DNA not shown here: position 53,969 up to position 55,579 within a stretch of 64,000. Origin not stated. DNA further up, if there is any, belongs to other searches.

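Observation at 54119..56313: DUF4238 gene translationally coupled to a 436-aa unknown protein: a possible two-gene defence module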

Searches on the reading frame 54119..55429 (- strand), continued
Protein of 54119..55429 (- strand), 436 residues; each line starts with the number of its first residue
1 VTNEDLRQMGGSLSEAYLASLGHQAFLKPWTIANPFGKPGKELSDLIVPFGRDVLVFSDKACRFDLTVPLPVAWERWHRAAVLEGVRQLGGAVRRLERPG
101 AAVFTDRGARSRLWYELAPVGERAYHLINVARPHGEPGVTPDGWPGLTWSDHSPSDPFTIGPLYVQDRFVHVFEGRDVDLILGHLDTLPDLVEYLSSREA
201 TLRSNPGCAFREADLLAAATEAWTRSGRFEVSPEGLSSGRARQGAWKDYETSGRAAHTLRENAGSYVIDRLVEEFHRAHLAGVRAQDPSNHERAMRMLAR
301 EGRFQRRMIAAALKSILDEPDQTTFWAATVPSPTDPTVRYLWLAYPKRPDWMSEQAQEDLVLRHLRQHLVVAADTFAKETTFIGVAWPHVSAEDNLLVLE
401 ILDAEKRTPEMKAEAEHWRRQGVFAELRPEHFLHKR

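Call 50: search_protein_families(library=pfam, proteins=[L037:540-2015:-, L080:4437-5888:-, L089:2279-4144:-, L078:3069-4499:-, L052:4049-5950:-, L072:3800-4498:+, L092:4316-5947:+, L055:4180-5940:+, L029:3092-4249:+, L047:2365-3042:+], max_evalue=0.001)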
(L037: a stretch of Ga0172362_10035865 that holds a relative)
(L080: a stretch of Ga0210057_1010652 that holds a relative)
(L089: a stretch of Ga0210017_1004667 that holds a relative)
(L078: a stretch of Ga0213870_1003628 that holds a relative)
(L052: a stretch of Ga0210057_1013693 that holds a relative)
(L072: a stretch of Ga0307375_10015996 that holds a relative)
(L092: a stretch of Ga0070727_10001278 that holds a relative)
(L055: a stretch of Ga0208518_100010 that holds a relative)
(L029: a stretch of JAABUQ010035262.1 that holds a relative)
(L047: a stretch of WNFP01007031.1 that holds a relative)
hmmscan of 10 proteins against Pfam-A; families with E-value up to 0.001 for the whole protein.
L037:540-2015:- (491 aa): 8 families
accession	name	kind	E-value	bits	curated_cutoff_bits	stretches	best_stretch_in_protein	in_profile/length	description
PF01555.25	N6_N4_Mtase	-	7e-42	144.3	26.7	1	247-477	1-221/221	DNA methylase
PF00717.28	Peptidase_S24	-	1.4e-31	109.1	23.3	1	78-191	1-116/116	Peptidase S24-like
PF01726.22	LexA_DNA_bind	-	2.3e-19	69.4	23.7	1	2-63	4-65/65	LexA DNA binding domain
PF01170.24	UPF0020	-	1.9e-06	28.1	22.3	0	239-297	112-172/197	RMKL-like, methyltransferase domain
PF13730.12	HTH_36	-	8.2e-05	22.8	25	1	2-54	3-55/55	Helix-turn-helix domain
PF08241.18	Methyltransf_11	-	9.7e-05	23.4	21.2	0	221-287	43-94/95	Methyltransferase domain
PF12802.13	MarR_2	-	0.00013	22.5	27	1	2-60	3-56/61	MarR family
PF01047.28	MarR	-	0.00093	19.5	24.6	0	25-60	19-53/59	MarR family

L080:4437-5888:- (483 aa): 8 families
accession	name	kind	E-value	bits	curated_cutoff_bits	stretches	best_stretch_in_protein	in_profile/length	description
PF01555.25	N6_N4_Mtase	-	5.2e-41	141.4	26.7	1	240-470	1-221/221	DNA methylase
PF00717.28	Peptidase_S24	-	5.5e-30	103.9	23.3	1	76-192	1-116/116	Peptidase S24-like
PF01726.22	LexA_DNA_bind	-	5.1e-12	45.8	23.7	1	3-62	5-64/65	LexA DNA binding domain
PF08241.18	Methyltransf_11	-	7.1e-09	36.6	21.2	1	217-280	43-94/95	Methyltransferase domain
PF13649.12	Methyltransf_25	-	1.8e-07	32.2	27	0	434-477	1-46/97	Methyltransferase domain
PF13847.12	Methyltransf_31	-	4.6e-07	30.1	27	0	433-479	6-55/145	Methyltransferase domain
PF02086.21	MethyltransfD12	-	1.7e-05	25.1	22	0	432-474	22-64/253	D12 class N6 adenine-specific DNA methyltransferase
PF01170.24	UPF0020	-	3.8e-05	23.9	22.3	0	232-287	115-170/197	RMKL-like, methyltransferase domain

L089:2279-4144:- (621 aa): 7 families
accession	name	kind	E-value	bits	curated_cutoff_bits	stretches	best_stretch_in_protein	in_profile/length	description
PF00717.28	Peptidase_S24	-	2e-29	102.1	23.3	1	76-190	1-116/116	Peptidase S24-like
PF01555.25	N6_N4_Mtase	-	1e-15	58.7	26.7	2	194-287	119-214/221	DNA methylase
PF01726.22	LexA_DNA_bind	-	1.3e-12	47.8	23.7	1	2-62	4-64/65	LexA DNA binding domain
PF01170.24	UPF0020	-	3.8e-06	27.2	22.3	0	241-290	14-64/197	RMKL-like, methyltransferase domain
PF13847.12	Methyltransf_31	-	1.7e-05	25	27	1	254-352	3-95/145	Methyltransferase domain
PF02086.21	MethyltransfD12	-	0.00047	20.4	22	0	245-455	10-187/253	D12 class N6 adenine-specific DNA methyltransferase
PF06325.19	PrmA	-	0.00075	19.5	22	0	246-295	153-203/296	Ribosomal protein L11 methyltransferase (PrmA)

L078:3069-4499:- (476 aa): 7 families
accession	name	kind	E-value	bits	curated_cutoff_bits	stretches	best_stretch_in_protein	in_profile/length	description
PF01555.25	N6_N4_Mtase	-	7.4e-41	140.9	26.7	1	239-468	1-221/221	DNA methylase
PF00717.28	Peptidase_S24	-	5.6e-30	103.9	23.3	1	76-191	1-115/116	Peptidase S24-like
PF01726.22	LexA_DNA_bind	-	9.2e-14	51.4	23.7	1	2-62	4-64/65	LexA DNA binding domain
PF13847.12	Methyltransf_31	-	5.5e-05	23.3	27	0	427-474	2-52/145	Methyltransferase domain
PF13649.12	Methyltransf_25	-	0.00019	22.5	27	0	432-473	1-44/97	Methyltransferase domain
PF08241.18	Methyltransf_11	-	0.00022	22.2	21.2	0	437-474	5-42/95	Methyltransferase domain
PF01170.24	UPF0020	-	0.00078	19.6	22.3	0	427-442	27-42/197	RMKL-like, methyltransferase domain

L052:4049-5950:- (633 aa): 6 families
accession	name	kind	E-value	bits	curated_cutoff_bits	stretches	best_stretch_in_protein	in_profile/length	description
PF00717.28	Peptidase_S24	-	2.3e-29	101.9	23.3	1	88-202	1-116/116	Peptidase S24-like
PF01555.25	N6_N4_Mtase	-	1.1e-20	75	26.7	2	204-299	117-214/221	DNA methylase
PF01726.22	LexA_DNA_bind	-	2.7e-13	49.9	23.7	1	14-75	4-65/65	LexA DNA binding domain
PF01170.24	UPF0020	-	7.2e-07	29.5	22.3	0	264-308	26-65/197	RMKL-like, methyltransferase domain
PF13847.12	Methyltransf_31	-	5.9e-06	26.5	27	1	265-366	2-98/145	Methyltransferase domain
PF02086.21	MethyltransfD12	-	0.00043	20.5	22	1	263-420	16-157/253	D12 class N6 adenine-specific DNA methyltransferase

L072:3800-4498:+ (232 aa): 2 families
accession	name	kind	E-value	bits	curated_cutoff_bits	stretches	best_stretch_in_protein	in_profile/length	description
PF00717.28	Peptidase_S24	-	2.5e-22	79.2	23.3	1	109-220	4-116/116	Peptidase S24-like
PF13730.12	HTH_36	-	0.00022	21.4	25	1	44-88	11-55/55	Helix-turn-helix domain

L092:4316-5947:+ (543 aa): 1 family
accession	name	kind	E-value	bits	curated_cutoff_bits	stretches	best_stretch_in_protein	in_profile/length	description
PF00118.29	Cpn60_TCP1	-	1.2e-76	258.8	34.3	1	23-524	1-487/490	TCP-1/cpn60 chaperonin family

L055:4180-5940:+ (586 aa): 6 families
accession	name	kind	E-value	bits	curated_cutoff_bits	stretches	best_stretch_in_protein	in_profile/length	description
PF01935.23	DUF87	-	2.1e-18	67.7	23.2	1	157-271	10-124/220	Helicase HerA, central domain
PF05872.18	HerA_C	-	3.3e-10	39.7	22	1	435-540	259-365/502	Helicase HerA-like C-terminal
PF12846.13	AAA_10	-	9.2e-09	35.2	27.5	1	171-217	22-68/362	AAA-like domain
PF13401.12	AAA_22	-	0.00012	22.8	27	0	400-448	59-98/130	AAA domain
PF00270.35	DEAD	-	0.00045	20.4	26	0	418-456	103-140/167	DEAD/DEAH box helicase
PF13191.12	AAA_16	-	0.00083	20.3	32.6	0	348-445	51-144/167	AAA ATPase domain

L029:3092-4249:+ (385 aa): 4 families
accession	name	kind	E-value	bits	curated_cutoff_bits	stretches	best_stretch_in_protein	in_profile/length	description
PF08442.15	ATP-grasp_2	-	8.8e-65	218.5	29.5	1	2-201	1-202/202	ATP-grasp domain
PF00549.24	Ligase_CoA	-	2.2e-21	76.7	24.5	1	263-375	3-122/128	CoA-ligase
PF24948.1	Citrate_synth_N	-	6e-17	62.2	83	1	38-223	50-227/232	ATP-citrate synthase ATP-grasp domain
PF13549.11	ATP-grasp_5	-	4.2e-10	39.8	27.6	1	4-132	11-136/221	ATP-grasp domain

L047:2365-3042:+ (225 aa): 1 family
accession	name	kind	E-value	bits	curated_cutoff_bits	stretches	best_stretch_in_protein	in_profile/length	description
PF13365.12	Trypsin_2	-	4.6e-11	44.1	27.6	1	28-184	1-144/144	Trypsin-like peptidase domain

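Call 54: find_encoding_contigs(protein=P0001, flank=8000, max_places=3)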
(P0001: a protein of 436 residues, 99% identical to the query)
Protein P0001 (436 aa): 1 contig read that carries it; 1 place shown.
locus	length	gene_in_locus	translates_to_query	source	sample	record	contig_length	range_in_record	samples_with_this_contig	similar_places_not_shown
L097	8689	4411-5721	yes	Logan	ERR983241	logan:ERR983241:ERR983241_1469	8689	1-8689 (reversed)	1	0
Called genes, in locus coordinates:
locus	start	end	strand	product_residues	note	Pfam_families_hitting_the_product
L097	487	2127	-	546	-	PF00069:Pkinase, PF07714:PK_Tyr_Ser-Thr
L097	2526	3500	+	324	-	PF16263:DUF4917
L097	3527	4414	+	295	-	PF14022:DUF4238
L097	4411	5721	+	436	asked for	-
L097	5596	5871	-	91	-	-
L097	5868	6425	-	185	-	PF13091:PLDc_2 (weak)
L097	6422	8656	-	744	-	-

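Call 55: search_dna_similar(query=window:54119-55429:-, collection=plasmids, mode=protein, max_rows=25)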
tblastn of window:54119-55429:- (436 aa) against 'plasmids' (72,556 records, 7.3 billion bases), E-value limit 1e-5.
Records with a match: 117; places in all: 118; records where one place covers at least 80% of the query: 3.
Best place of each record, by identity: <60% 117.
By first word of the organism name: Klebsiella 52; Citrobacter 18; Escherichia 12; Enterobacter 7; Xanthomonas 5; Agrobacterium 5; Raoultella 5; Rhizobium 2; Hymenobacter 2; Sphingobium 1; and 8 more.
By predicted mobility (MOB-suite, as given by PLSDB): conjugative 90; non-mobilizable 20; mobilizable 7.
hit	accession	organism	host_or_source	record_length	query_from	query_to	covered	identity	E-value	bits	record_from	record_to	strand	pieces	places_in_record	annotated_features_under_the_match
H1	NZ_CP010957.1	Sphingobium sp. YBL2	cell culture,soil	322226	10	426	96%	31.1%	1e-29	129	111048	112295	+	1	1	hypothetical protein (x2)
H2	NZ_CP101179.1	Xanthomonas campestris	-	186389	10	389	87%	29.2%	6e-29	127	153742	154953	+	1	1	hypothetical protein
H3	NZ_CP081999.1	Xanthomonas campestris pv. campestris str. CN13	-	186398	10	389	87%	29.2%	6e-29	127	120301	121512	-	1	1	hypothetical protein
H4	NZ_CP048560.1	Agrobacterium fabrum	walnut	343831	7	313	70%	32.5%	7e-27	121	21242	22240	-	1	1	hypothetical protein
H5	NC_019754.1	Crinalium epipsammum PCC 9333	-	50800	7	353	80%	28.5%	8e-31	133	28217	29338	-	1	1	hypothetical protein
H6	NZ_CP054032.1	Rhizobium indicum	Pisum sativum l. (pea),Pure culture,Pea ...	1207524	10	313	70%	31.9%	2e-28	125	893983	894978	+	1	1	record has no annotation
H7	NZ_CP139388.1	Klebsiella aerogenes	Homo sapiens,blood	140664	3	344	78%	28.4%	6e-35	145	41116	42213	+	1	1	hypothetical protein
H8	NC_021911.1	Rhizobium etli bv. mimosae str. Mim1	Mimosa affinis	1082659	14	318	70%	31.4%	2e-24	114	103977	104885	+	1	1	record has no annotation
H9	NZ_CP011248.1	Agrobacterium tumefaciens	Achillea ptarmica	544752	7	322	72%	30.2%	7e-30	130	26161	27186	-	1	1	hypothetical protein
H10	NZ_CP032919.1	Agrobacterium tumefaciens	-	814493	7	322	72%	30.2%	7e-30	130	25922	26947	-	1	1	hypothetical protein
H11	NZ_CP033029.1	Agrobacterium tumefaciens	-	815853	7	322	72%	30.2%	7e-30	130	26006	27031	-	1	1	hypothetical protein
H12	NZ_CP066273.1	Agrobacterium tumefaciens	-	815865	7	322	72%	30.2%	7e-30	130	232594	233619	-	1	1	hypothetical protein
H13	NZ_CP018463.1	Xanthomonas euvesicatoria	Capsicum frutescens,pathogen ...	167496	7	343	77%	28.2%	2e-20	101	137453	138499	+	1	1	SEC-C metal-binding domain-containing protein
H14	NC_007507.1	Xanthomonas euvesicatoria pv. vesicatoria str. 85-10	-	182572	7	343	77%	28.2%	2e-20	101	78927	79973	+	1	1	SEC-C metal-binding domain-containing protein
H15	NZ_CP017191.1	Xanthomonas euvesicatoria pv. vesicatoria str. 85-10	pepper plant,single cell,infected ...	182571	7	343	77%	28.2%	2e-20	101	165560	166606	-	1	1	SEC-C metal-binding domain-containing protein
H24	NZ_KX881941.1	Klebsiella pneumoniae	Homo sapiens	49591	1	346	79%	26.1%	4e-30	130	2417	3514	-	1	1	SEC-C metal-binding domain-containing protein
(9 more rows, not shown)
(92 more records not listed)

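Call 57: get_annotated_region(hit=H24, flank=5000)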
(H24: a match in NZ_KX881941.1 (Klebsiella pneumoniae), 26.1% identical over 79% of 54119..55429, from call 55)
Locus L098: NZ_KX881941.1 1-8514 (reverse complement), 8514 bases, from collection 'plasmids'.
description: Klebsiella pneumoniae subsp. pneumoniae strain H154180724 plasmid pJF-WMKPCN1, complete sequence
organism: Klebsiella pneumoniae (NCBI taxid 72407)
taxonomy: Bacteria; Pseudomonadota; Gammaproteobacteria; Enterobacterales; Enterobacteriaceae; Klebsiella; Klebsiella pneumoniae
host: -; source: Homo sapiens; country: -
typing (MOB-suite, as given by PLSDB): conjugative; replicon IncN; relaxase MOBF; mating-pair formation MPF_T
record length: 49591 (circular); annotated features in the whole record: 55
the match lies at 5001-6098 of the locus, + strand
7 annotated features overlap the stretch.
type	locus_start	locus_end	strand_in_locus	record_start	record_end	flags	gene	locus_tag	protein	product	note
CDS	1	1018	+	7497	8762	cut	mucB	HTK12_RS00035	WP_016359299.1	translesion error-prone DNA polymerase V subunit MucB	-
CDS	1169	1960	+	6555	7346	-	-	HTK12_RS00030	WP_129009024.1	SprT-like domain-containing protein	-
CDS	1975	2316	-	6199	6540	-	ardK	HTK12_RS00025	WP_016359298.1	antirestriction protein ArdAB regulator ArdK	-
CDS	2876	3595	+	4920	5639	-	-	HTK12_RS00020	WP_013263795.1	replication initiation protein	GO:0006270 - DNA replication initiation [Evidence IEA]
CDS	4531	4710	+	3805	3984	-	-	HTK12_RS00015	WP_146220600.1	hypothetical protein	-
CDS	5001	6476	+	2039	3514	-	-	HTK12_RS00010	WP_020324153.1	SEC-C metal-binding domain-containing protein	-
CDS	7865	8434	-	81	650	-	-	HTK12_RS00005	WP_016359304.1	recombinase family protein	GO:0006310 - DNA recombination [Evidence IEA]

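Call 58: get_annotated_region(hit=H1, flank=5000)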
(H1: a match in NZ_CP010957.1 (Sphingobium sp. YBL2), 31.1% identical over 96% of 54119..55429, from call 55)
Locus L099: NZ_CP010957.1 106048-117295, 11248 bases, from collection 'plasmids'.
description: Sphingobium sp. YBL2 plasmid 3pYBL2-3, complete sequence
organism: Sphingobium sp. YBL2 (NCBI taxid 484429)
taxonomy: Bacteria; Pseudomonadota; Alphaproteobacteria; Sphingomonadales; Sphingomonadaceae; Sphingobium; Sphingobium sp. YBL2
host: -; source: cell culture,soil; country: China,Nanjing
typing (MOB-suite, as given by PLSDB): conjugative; relaxase MOBF; mating-pair formation MPF_T
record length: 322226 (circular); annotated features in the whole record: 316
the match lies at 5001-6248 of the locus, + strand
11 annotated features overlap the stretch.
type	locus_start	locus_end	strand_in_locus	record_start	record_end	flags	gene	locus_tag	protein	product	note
CDS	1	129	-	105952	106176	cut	-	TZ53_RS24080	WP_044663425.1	hypothetical protein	-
CDS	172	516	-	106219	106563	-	-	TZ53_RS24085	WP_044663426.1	hypothetical protein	-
CDS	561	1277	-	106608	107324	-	-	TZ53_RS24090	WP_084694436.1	glutaredoxin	-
CDS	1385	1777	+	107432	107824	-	-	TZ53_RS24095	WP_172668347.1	MerR family transcriptional regulator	GO:0006355 - regulation of DNA-templated transcription [Evidence IEA]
CDS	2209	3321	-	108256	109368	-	-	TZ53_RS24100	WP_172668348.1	ATP-binding protein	-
CDS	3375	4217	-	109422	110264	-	-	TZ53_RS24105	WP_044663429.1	hypothetical protein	-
CDS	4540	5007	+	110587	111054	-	-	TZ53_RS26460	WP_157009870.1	hypothetical protein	-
CDS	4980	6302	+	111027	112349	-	-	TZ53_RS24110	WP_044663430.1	hypothetical protein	-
CDS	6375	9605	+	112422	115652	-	-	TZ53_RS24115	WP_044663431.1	hypothetical protein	-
CDS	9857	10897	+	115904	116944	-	-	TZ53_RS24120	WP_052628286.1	DUF1837 domain-containing protein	-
CDS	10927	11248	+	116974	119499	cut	-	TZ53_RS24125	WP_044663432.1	DEAD/DEAH box helicase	-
